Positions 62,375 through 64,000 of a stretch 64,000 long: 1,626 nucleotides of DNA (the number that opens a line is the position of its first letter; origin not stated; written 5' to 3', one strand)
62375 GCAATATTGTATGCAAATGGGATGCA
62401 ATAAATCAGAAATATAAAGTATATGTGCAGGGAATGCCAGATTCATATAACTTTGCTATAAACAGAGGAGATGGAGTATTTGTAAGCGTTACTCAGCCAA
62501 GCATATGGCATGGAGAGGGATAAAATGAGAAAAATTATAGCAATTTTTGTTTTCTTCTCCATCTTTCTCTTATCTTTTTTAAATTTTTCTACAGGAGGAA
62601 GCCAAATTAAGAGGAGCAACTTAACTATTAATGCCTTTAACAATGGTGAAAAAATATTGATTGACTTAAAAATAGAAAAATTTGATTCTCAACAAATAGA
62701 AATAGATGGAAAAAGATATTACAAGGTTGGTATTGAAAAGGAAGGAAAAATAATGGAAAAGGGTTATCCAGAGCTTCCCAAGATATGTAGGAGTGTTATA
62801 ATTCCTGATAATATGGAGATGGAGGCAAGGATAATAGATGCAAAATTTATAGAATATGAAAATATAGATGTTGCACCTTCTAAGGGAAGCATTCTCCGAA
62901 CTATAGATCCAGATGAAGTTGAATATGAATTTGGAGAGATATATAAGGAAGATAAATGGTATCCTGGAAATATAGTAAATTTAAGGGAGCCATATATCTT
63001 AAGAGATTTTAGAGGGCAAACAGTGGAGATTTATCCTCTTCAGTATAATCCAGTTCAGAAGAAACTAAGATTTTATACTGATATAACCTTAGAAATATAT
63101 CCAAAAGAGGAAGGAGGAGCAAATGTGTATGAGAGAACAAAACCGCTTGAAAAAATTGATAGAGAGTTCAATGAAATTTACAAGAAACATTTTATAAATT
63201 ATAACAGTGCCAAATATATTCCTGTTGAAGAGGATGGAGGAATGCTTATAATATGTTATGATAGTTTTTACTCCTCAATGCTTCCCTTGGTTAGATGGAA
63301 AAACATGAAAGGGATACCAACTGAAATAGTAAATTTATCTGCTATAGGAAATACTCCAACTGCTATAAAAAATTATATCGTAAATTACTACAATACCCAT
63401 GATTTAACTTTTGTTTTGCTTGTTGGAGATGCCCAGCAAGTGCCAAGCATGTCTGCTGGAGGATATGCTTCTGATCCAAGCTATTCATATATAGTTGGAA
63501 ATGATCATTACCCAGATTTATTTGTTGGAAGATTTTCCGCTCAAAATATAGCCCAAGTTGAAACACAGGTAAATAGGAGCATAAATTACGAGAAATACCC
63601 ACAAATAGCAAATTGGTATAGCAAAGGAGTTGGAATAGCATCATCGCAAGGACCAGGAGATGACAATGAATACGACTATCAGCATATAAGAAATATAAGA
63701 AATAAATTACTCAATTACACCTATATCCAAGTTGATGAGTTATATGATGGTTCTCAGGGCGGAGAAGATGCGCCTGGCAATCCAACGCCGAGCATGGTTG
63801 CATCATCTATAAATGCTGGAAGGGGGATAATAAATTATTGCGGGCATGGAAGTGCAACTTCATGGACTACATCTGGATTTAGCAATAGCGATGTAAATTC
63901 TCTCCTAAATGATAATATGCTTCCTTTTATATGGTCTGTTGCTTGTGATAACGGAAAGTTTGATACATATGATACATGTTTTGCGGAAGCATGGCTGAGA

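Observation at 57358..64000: Tandem pair of secreted gingipain-like (C25) proteins, one a 1721-aa multidomain giant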

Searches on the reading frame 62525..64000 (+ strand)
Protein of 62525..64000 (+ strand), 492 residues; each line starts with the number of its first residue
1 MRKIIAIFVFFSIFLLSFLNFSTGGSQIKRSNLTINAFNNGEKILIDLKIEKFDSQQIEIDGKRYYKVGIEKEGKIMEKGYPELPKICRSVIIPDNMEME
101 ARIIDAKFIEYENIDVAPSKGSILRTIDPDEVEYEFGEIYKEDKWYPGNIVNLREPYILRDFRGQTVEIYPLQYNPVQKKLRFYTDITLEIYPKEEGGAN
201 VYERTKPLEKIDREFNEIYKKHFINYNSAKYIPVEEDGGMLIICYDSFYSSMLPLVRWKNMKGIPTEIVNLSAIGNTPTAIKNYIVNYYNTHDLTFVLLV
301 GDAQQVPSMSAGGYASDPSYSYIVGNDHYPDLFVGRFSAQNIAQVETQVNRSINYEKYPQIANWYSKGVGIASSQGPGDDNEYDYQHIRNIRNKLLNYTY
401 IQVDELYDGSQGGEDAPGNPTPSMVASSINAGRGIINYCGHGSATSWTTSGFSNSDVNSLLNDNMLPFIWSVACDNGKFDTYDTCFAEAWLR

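Call 6: search_protein_families(library=pfam, proteins=[window:62525-64000:+], max_evalue=0.01)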
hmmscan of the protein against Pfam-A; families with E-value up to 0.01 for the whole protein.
window:62525-64000:+ (492 aa): 2 families
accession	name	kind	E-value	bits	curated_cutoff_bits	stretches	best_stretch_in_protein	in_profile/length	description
PF01364.23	Peptidase_C25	-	2.9e-55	188.5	23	1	240-491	1-290/374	Peptidase family C25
PF08126.16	Propeptide_C25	-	2.7e-35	121.8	22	1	46-227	24-198/205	Propeptide_C25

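Call 12: search_solved_structures(query=window:62525-64000:+, max_evalue=1, show_alignments=2)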
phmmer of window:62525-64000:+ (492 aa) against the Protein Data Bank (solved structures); distinct sequences matched with E-value up to 1: 10.
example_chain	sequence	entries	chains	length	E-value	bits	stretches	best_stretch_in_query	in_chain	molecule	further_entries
1cvr_A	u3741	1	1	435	1.3e-50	175.7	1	231-492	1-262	GINGIPAIN R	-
4ief_B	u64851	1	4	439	6.9e-50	173.3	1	231-492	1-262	Gingipain R2 Mature Domain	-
4ief_A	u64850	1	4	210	6.2e-37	130.5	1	73-228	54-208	Gingipain R2 Pro-Domain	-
4tkx_L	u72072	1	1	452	3.9e-11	45.4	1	240-489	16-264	Lys-gingipain W83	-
4rbm_A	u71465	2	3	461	4.1e-11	45.4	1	240-489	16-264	Lys-gingipain W83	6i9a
6za2_A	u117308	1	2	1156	0.0045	18.9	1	317-488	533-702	Por secretion system protein porU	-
5mun_A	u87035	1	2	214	0.0049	18.7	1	47-192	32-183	Lys-gingipain W83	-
6kvh_A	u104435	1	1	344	0.37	12.5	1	367-454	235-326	endo-polygalacturonase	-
6kve_A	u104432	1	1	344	0.38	12.5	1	367-454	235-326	Endo-polygalacturonase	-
2ysq_A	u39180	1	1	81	0.64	11.8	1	111-153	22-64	Rho guanine nucleotide exchange factor 9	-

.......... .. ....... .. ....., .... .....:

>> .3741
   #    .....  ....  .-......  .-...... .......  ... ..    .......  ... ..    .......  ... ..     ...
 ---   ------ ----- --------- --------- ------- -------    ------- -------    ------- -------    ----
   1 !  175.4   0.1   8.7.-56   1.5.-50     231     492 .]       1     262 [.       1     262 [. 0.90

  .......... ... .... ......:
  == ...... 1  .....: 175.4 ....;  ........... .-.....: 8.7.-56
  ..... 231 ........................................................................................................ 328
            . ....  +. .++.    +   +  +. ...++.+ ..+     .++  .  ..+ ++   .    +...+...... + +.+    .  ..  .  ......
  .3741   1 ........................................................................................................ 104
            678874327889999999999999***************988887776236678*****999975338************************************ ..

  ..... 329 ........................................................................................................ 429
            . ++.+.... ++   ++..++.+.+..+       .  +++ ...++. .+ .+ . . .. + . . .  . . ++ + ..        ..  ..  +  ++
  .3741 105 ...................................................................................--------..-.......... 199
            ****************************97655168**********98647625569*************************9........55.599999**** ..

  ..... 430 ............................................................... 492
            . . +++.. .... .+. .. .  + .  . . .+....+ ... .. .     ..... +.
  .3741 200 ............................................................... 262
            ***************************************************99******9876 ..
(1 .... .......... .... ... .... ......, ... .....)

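Call 19: search_protein_families(library=ncbifam, proteins=[window:62525-64000:+], max_evalue=0.01)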
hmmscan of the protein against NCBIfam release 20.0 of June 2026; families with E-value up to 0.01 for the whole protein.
window:62525-64000:+ (492 aa): 2 families
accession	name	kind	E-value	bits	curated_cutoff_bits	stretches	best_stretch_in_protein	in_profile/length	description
NF033707.1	T9SS_sortase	equivalog_domain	1.8e-20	72.3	420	1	327-484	491-651/1095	type IX secretion system sortase PorU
NF052324.1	PorU_rel_Nterm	equivalog_domain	1.4e-12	46.7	450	1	276-491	453-683/879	putative type IX secretion system sortase PorU2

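Call 26: find_homologous_proteins(query=window:62525-64000:+, max_evalue=0.00001)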
Query window:62525-64000:+ (492 aa): 1603 proteins with E <= 0.00001 among 5348 candidates; the best 120 are listed.
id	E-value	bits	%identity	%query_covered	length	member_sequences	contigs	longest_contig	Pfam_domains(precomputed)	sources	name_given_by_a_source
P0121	0.0e+0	1134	100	100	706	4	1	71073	PF08126.17,PF03785.21,PF01364.25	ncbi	ncbi:MAG: C25 family cysteine peptidase, partial [Candidatus Thermoplasmatota archaeon]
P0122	3.8e-243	826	72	100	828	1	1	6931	PF08126.17,PF03785.21,PF01364.25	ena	-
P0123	1.3e-206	705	63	100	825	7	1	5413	PF08126.17,PF01364.25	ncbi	-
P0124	5.5e-201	687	59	99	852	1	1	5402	PF08126.17,PF01364.25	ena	-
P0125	2.3e-197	675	60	99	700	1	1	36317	PF08126.17,PF01364.25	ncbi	-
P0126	8.8e-193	660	61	100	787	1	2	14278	PF08126.17,PF00801.27,PF03785.21,PF01364.25,PF18911.7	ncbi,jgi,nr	ncbi:MAG: C25 family cysteine peptidase [Candidatus Thermoplasmatota archaeon]|jgi:hypothetical prot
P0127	5.9e-192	657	60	95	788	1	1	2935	PF08126.17,PF01364.25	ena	-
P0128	1.2e-191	656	63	91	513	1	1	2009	PF08126.17,PF01364.25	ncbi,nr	ncbi:MAG TPA: gingipain R, partial [Thermoplasmatales archaeon]|nr:gingipain R [Thermoplasmatales ar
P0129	2.7e-191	655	59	100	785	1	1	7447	PF08126.17,PF03785.21,PF01364.25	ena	-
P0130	3.7e-191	654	59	100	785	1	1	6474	PF08126.17,PF03785.21,PF01364.25,PF18911.7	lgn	-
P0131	3.9e-191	654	60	95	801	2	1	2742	PF08126.17,PF01364.25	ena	-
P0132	3.5e-189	648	58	100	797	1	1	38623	PF08126.17,PF00801.27,PF03785.21,PF01364.25,PF18911.7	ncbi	-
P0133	6.8e-189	647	61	92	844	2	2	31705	PF08126.17,PF03785.21,PF01364.25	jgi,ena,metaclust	metaclust:\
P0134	1.0e-188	646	59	93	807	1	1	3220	PF08126.17,PF25275.2,PF03785.21,PF01364.25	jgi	jgi:hypothetical protein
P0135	1.1e-188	646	59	100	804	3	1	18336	PF08126.17,PF00801.27,PF03785.21,PF01364.25,PF18911.7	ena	-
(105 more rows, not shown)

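Call 35: find_encoding_contigs(protein=P0121, flank=10000, max_places=4)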
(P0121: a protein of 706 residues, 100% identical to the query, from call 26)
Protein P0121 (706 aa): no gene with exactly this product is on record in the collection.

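Call 82: find_encoding_contigs(protein=P0122, flank=7000, max_places=3)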
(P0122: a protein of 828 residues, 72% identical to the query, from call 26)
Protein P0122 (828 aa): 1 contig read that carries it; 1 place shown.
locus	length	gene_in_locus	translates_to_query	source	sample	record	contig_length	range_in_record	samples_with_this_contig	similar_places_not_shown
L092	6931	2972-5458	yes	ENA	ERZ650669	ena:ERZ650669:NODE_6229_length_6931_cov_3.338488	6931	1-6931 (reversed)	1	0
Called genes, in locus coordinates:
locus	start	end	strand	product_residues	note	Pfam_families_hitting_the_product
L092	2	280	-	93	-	?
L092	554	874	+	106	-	PF13737:DDE_Tnp_1_5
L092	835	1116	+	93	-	PF01609:DDE_Tnp_1 (weak)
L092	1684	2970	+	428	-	-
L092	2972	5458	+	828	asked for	PF08126:Propeptide_C25, PF01364:Peptidase_C25, PF03785:Peptidase_C25_C (weak)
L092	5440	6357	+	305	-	PF00801:PKD, PF18911:PKD_4, PF15418:DUF4625 (faint), PF18911:PKD_4, PF00801:PKD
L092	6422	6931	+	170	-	?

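Call 88: search_protein_families(library=ncbifam, proteins=[P0522], max_evalue=1)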
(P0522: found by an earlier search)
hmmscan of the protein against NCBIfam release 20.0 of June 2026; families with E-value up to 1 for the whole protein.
P0522 (831 aa): 3 families
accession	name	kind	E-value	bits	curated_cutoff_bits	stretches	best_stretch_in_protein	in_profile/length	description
NF033707.1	T9SS_sortase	equivalog_domain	5.8e-24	83.8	420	2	327-580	491-736/1095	type IX secretion system sortase PorU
NF052324.1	PorU_rel_Nterm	equivalog_domain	2e-15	56.1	450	1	276-589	453-778/879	putative type IX secretion system sortase PorU2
NF008424.0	PRK11253.1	equivalog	0.1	11.6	378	1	541-619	123-201/308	muramoyltetrapeptide carboxypeptidase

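Call 92: search_protein_families(library=pfam, proteins=[P0522], max_evalue=0.01)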
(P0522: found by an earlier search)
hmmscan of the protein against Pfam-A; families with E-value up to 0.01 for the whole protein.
P0522 (831 aa): 3 families
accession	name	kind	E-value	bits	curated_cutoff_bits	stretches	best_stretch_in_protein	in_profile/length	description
PF01364.23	Peptidase_C25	-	2e-62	212.1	23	1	240-576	1-374/374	Peptidase family C25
PF08126.16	Propeptide_C25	-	7.9e-35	120.3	22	1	46-227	24-198/205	Propeptide_C25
PF03785.20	Peptidase_C25_C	-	3e-15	56.2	25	1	581-660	1-79/79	Peptidase family C25, C terminal ig-like domain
